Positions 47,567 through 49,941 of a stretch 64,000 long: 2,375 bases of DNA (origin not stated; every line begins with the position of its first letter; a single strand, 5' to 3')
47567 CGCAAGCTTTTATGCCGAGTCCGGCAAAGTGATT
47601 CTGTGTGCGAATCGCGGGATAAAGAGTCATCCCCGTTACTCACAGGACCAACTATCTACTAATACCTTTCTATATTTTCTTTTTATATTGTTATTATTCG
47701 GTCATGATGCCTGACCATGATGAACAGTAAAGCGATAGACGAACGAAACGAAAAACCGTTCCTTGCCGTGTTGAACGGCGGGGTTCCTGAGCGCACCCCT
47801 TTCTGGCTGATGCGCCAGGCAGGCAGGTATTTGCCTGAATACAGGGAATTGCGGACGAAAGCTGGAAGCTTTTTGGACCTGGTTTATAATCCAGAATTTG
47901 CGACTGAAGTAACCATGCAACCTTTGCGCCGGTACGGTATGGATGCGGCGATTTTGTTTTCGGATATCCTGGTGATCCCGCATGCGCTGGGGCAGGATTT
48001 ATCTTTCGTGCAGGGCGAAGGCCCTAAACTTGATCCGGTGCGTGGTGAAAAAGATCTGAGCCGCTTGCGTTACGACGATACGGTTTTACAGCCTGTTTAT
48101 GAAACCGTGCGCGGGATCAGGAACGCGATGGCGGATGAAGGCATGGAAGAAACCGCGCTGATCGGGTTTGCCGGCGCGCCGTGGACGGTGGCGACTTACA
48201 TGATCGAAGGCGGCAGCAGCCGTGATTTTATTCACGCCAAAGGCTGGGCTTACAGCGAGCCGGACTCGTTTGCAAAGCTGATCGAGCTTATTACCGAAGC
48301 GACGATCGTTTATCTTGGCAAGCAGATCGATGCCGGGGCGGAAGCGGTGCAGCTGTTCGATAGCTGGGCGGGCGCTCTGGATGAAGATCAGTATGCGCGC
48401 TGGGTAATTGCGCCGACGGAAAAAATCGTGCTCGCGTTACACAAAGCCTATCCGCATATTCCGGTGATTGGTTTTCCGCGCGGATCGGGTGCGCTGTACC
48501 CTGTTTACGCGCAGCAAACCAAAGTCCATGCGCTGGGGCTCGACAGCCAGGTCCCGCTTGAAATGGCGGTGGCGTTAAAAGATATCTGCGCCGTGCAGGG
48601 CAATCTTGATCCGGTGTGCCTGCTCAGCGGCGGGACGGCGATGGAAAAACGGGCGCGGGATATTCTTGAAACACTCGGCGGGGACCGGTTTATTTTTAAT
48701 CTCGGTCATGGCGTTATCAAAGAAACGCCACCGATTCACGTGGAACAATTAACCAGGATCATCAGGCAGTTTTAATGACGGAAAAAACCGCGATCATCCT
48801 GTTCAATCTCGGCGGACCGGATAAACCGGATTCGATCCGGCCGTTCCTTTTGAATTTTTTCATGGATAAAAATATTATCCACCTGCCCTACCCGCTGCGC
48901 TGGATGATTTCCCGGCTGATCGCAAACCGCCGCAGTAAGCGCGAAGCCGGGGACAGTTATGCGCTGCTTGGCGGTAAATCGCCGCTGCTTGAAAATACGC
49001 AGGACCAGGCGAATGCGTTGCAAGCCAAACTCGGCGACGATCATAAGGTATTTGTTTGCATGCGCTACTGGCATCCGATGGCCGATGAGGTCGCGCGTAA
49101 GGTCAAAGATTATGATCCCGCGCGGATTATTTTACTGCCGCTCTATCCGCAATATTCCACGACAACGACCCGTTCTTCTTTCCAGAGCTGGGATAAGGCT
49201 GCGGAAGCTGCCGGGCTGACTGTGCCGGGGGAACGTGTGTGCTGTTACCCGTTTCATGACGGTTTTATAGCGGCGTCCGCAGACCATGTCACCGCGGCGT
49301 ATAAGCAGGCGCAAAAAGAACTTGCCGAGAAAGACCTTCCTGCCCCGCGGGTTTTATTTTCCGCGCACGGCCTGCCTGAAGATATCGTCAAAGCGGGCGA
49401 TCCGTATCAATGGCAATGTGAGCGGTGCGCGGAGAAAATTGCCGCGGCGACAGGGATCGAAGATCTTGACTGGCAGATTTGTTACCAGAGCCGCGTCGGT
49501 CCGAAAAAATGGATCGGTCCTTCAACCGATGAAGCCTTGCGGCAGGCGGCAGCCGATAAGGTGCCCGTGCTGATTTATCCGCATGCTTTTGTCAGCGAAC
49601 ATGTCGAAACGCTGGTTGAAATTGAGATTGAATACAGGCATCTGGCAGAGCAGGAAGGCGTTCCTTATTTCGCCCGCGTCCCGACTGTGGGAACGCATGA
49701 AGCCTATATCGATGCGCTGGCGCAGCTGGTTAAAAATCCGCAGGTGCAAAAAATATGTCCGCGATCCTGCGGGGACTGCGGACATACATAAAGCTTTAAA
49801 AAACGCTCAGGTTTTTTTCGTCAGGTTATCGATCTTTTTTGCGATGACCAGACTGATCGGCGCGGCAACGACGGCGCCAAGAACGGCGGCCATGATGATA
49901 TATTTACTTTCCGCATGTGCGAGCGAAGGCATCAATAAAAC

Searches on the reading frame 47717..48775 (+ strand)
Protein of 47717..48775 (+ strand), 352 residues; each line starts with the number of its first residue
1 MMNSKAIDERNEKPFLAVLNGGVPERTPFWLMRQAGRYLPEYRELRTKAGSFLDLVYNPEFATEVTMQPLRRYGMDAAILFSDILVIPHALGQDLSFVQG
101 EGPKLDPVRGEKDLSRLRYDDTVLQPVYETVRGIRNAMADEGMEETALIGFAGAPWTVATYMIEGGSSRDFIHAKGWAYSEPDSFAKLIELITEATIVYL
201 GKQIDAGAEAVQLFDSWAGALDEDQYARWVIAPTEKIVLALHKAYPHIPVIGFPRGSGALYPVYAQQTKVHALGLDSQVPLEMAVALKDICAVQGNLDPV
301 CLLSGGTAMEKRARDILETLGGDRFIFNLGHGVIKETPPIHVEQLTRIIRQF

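Call 22: search_protein_families(library=pfam, proteins=[window:47717-48775:+], max_evalue=0.01)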
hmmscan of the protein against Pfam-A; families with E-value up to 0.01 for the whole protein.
window:47717-48775:+ (352 aa): 1 family
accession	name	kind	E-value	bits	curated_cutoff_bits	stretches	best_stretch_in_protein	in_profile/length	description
PF01208.23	URO-D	-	3.8e-113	378.5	23.9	1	12-351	3-345/346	Uroporphyrinogen decarboxylase (URO-D)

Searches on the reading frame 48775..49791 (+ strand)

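Call 22: search_protein_families(library=pfam, proteins=[window:48775-49791:+], max_evalue=0.01)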
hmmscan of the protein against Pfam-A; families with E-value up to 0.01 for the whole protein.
window:48775-49791:+ (338 aa): 2 families
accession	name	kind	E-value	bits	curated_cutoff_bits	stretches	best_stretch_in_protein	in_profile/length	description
PF00762.24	Ferrochelatase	-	6.5e-106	354.3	27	1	4-321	1-315/317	Ferrochelatase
PF18780.6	HNH_repeat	-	0.0043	17.8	26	1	126-148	31-53/54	Homing endonuclease associated repeat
